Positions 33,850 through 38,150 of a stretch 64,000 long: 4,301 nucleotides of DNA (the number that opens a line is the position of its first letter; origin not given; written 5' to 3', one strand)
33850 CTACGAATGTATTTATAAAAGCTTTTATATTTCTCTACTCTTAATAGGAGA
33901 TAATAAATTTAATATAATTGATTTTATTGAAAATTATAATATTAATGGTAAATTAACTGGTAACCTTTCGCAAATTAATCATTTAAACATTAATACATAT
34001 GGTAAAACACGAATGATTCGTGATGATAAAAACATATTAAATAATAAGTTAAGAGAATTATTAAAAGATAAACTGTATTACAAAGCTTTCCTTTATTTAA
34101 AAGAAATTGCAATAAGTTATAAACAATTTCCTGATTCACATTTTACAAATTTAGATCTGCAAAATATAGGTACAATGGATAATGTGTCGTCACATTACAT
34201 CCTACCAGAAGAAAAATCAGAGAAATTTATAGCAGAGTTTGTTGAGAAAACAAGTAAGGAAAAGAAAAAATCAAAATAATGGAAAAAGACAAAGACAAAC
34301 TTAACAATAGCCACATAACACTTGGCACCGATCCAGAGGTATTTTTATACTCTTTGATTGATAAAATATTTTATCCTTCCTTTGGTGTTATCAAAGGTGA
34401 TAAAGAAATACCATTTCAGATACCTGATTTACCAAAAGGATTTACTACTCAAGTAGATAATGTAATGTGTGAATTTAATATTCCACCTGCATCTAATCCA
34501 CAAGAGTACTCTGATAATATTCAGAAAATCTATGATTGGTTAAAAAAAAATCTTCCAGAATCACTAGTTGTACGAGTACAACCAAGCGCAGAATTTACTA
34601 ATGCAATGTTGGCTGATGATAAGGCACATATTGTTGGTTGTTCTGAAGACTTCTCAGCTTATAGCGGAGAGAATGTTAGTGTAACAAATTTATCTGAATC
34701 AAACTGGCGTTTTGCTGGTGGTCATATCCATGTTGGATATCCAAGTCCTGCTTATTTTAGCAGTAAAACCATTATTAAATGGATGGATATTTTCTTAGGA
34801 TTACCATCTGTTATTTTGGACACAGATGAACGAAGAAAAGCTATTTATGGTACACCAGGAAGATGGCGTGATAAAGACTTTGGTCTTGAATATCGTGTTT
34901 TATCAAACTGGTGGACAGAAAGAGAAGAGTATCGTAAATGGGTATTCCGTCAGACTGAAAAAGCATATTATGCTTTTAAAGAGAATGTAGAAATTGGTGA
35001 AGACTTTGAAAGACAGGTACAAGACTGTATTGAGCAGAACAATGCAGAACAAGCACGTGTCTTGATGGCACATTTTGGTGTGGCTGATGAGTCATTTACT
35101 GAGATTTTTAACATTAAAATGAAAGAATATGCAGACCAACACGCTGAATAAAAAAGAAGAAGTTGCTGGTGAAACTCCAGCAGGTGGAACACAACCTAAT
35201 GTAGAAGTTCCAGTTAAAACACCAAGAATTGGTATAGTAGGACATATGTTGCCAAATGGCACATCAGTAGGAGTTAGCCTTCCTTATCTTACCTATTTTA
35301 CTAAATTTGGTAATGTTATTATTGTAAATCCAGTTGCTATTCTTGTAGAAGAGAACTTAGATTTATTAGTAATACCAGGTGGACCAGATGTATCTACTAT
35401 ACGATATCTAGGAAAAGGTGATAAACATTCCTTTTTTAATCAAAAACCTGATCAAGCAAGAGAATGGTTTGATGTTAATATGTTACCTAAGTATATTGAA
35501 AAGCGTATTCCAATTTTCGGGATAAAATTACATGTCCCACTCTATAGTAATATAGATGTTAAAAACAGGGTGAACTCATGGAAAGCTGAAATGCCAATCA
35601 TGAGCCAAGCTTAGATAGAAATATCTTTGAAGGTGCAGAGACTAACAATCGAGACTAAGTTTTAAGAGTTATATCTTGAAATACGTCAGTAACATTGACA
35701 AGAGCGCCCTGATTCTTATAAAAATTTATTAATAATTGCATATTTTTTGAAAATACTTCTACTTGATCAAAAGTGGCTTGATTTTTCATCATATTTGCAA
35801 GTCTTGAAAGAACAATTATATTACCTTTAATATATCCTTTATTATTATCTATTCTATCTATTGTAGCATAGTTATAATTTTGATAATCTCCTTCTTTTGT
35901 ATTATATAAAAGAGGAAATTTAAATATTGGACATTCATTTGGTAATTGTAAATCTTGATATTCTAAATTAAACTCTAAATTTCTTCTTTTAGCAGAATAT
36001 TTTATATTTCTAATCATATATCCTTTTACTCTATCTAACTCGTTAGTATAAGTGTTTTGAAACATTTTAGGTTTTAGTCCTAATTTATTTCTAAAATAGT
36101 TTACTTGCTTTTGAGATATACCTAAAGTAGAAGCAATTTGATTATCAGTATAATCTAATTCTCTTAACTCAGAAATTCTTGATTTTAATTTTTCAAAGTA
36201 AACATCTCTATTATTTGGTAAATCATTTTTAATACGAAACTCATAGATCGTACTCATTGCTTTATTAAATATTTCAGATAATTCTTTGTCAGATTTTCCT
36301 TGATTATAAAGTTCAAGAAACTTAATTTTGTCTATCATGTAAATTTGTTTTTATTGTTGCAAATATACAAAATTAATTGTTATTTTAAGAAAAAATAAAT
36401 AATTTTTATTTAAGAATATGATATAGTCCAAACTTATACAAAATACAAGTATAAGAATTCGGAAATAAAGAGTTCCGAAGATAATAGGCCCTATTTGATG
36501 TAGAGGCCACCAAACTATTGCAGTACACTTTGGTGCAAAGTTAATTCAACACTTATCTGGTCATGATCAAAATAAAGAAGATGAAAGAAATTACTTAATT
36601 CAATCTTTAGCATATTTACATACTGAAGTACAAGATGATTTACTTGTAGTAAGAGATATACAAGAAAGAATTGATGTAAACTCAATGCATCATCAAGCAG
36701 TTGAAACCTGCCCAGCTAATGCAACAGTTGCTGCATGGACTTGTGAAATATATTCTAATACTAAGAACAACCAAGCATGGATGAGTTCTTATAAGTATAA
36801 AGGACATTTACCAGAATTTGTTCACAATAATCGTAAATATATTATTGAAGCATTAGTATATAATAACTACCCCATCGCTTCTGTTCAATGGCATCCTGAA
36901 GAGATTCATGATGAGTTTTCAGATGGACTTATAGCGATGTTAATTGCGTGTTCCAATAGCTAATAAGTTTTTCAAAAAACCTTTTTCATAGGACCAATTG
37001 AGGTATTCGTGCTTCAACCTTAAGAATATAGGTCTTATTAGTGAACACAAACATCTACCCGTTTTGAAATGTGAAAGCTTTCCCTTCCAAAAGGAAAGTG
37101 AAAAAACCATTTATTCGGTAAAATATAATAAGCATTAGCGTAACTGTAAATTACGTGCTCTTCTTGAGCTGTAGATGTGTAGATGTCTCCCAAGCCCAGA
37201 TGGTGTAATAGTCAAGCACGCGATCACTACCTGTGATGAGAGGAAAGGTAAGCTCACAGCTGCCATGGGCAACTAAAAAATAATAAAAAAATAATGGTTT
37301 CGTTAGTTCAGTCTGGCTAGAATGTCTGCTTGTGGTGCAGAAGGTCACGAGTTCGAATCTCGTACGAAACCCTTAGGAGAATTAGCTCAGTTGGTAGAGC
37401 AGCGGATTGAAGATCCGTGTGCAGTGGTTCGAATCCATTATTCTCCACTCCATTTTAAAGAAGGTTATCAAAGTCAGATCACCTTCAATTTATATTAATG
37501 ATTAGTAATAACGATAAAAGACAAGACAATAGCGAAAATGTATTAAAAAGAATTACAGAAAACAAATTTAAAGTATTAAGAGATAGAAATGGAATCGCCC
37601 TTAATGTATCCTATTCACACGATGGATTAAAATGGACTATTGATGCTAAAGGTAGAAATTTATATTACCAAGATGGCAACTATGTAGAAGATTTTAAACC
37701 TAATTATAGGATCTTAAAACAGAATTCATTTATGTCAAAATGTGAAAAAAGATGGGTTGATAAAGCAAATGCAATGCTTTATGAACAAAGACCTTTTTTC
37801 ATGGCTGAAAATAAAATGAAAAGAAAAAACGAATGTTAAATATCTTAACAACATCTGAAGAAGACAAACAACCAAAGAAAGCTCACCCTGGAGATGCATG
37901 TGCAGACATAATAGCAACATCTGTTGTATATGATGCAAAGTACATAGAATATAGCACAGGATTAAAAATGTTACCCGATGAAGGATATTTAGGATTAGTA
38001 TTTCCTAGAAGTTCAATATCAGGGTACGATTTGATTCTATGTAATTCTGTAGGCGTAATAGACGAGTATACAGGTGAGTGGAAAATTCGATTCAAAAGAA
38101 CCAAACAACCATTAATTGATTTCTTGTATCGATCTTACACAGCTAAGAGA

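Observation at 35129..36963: Group I intron splitting a peptidase-C26/GATase1 gene exactly at the catalytic Cys codon, with an HNH homing endonuclease on the antisense strand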

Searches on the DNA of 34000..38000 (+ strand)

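Call 8: search_dna_similar(query=window:34000-38000:+, collection=phages, mode=distant, max_rows=20)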
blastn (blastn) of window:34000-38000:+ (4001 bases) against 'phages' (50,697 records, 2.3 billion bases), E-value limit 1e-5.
Records with a match: 62; places in all: 64; records where one place covers at least 80% of the query: 0.
Best place of each record, by identity: 90-95% 3; 80-90% 51; 60-80% 8.
By first word of the organism name: Klebsiella 18; Bacillus 9; Alteromonas 5; uncultured 4; Cronobacter 4; Burkholderia 4; Vibrio 3; Acinetobacter 3; Lactobacillus 2; Bacteriophage 2; and 6 more.
By host as written in the record: - 13; Klebsiella pneumoniae K23 7; Klebsiella pneumoniae 6; Alteromonas macleodii str. 'Balearic Sea AD45' 5; Bacillus anthracis Sterne 4; Cronobacter sakazakii 4; Burkholderia cenocepacia 4; Lactobacillus brevis 2; and 12 more.
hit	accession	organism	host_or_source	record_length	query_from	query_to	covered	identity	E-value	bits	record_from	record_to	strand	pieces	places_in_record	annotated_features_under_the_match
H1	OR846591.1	Enterococcus phage Efs 1-1-1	Enterococcus faecalis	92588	3287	3436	4%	74.5%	3e-14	88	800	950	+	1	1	record has no annotation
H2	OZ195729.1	Vibrio phage D69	Seawater and oysters mix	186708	3331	3449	3%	76.2%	3e-9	73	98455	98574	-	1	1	hypothetical protein (x2)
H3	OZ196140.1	Vibrio phage D181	Seawater and oysters mix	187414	3331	3449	3%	76.2%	3e-9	73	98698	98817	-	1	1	hypothetical protein (x2)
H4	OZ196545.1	Vibrio phage D148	Seawater and oysters mix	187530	3331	3449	3%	76.2%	3e-9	73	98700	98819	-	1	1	hypothetical protein (x2)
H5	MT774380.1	uncultured phage cr1_1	human feces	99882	1563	1657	2%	78.6%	6e-11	77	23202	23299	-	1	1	putative intron-encoded HNH endonuclease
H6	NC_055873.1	uncultured phage cr1_1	human feces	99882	1563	1657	2%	78.6%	6e-11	77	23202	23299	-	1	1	HNH endonuclease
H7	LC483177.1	Klebsiella phage 05F01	Klebsiella quasipneumoniae strain S05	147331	3384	3462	2%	83.8%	5e-12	81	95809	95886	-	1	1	none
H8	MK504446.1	Lactobacillus phage SAC12B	Lactobacillus brevis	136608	3374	3448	2%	80.0%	3e-8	69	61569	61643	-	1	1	none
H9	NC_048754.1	Lactobacillus phage SAC12B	Lactobacillus brevis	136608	3374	3448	2%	80.0%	3e-8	69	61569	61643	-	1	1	none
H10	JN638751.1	Bacillus phage G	Bacillus megaterium str. ATCC 43725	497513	3377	3449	2%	79.7%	1e-6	64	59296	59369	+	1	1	91: tRNA-Phe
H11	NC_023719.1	Bacillus phage G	Bacillus megaterium str. ATCC 43725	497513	3377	3449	2%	79.7%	1e-6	64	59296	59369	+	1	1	91: tRNA-Phe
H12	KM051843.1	Bacillus phage Bobb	Bacillus pumilus SAFR32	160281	3384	3455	2%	80.8%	5e-6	62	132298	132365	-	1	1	tRNA-Phe | tRNA-Asn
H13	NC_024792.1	Bacillus phage Bobb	Bacillus pumilus SAFR32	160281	3384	3455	2%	80.8%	5e-6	62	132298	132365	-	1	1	tRNA-Phe | tRNA-Asn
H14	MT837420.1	Bacteriophage sp.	human fecal samples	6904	3302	3369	2%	83.8%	9e-9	71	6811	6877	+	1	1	record has no annotation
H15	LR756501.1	uncultured phage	metagenomic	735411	1818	1882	2%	80.9%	1e-6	64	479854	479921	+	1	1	record has no annotation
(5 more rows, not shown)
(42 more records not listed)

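Call 9: get_annotated_region(hit=H5, flank=3000)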
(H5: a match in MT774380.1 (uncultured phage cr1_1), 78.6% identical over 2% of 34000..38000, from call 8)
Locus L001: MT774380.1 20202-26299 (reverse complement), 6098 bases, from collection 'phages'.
description: Uncultured phage cr1_1, complete genome.
organism: uncultured phage cr1_1 (NCBI taxid 2772064)
taxonomy: Viruses; Duplodnaviria; Heunggongvirae; Uroviricota; Caudoviricetes; Crassvirales; Suoliviridae; Boorivirinae; Culoivirus; Culoivirus americanus
host: -; source: human feces; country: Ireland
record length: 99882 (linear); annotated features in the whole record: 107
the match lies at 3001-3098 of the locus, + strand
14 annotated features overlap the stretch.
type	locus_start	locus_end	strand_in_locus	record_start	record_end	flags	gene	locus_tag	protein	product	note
CDS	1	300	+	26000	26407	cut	-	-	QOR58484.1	capsid protein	gp_19375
CDS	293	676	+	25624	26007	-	-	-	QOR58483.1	transcriptional regulator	gp_19374; transcriptional regulator (global nitrogen)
CDS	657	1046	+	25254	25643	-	-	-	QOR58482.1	hypothetical protein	gp_19373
CDS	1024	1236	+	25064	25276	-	-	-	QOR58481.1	hypothetical protein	gp_19372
CDS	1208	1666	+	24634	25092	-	-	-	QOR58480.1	hypothetical protein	gp_19371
CDS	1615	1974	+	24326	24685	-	-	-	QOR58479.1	hypothetical protein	gp_19370; VOG1254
CDS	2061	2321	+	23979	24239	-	-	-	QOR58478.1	dUTPase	gp_19369; Dut dUTPase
CDS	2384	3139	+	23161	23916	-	-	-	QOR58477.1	putative intron-encoded HNH endonuclease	gp_19368; putative intron-encoded HNH endonuclease [crAssphage_NC_024711]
CDS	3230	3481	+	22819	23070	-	-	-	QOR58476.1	dUTPase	gp_19367; Dut dUTPase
CDS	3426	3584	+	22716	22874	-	-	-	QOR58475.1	hypothetical protein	gp_19366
CDS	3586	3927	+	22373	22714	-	-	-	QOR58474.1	hypothetical protein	gp_19365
CDS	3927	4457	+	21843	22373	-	-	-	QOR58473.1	hypothetical protein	gp_19364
CDS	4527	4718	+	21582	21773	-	-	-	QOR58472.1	hypothetical protein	gp_19363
CDS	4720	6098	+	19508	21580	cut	-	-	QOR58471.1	terminase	gp_19362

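Call 20: search_rna_families(sources=[L002, L003, L001], threshold=gathering, show_alignments=2)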
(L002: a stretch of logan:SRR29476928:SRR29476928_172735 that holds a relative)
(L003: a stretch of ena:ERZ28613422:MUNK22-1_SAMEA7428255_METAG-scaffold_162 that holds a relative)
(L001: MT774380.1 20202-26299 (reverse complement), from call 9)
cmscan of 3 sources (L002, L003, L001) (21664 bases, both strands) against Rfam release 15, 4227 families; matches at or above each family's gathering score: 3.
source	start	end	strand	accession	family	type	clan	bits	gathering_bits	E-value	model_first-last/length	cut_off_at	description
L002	5671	5742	+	RF00005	tRNA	Gene; tRNA;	CL00001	70.7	29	6.6e-14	1-71/71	no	tRNA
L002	5592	5666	+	RF00005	tRNA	Gene; tRNA;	CL00001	54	29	2.6e-09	1-71/71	no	tRNA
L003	5361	5430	+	RF00005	tRNA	Gene; tRNA;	CL00001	50.5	29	2.5e-08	1-71/71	no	tRNA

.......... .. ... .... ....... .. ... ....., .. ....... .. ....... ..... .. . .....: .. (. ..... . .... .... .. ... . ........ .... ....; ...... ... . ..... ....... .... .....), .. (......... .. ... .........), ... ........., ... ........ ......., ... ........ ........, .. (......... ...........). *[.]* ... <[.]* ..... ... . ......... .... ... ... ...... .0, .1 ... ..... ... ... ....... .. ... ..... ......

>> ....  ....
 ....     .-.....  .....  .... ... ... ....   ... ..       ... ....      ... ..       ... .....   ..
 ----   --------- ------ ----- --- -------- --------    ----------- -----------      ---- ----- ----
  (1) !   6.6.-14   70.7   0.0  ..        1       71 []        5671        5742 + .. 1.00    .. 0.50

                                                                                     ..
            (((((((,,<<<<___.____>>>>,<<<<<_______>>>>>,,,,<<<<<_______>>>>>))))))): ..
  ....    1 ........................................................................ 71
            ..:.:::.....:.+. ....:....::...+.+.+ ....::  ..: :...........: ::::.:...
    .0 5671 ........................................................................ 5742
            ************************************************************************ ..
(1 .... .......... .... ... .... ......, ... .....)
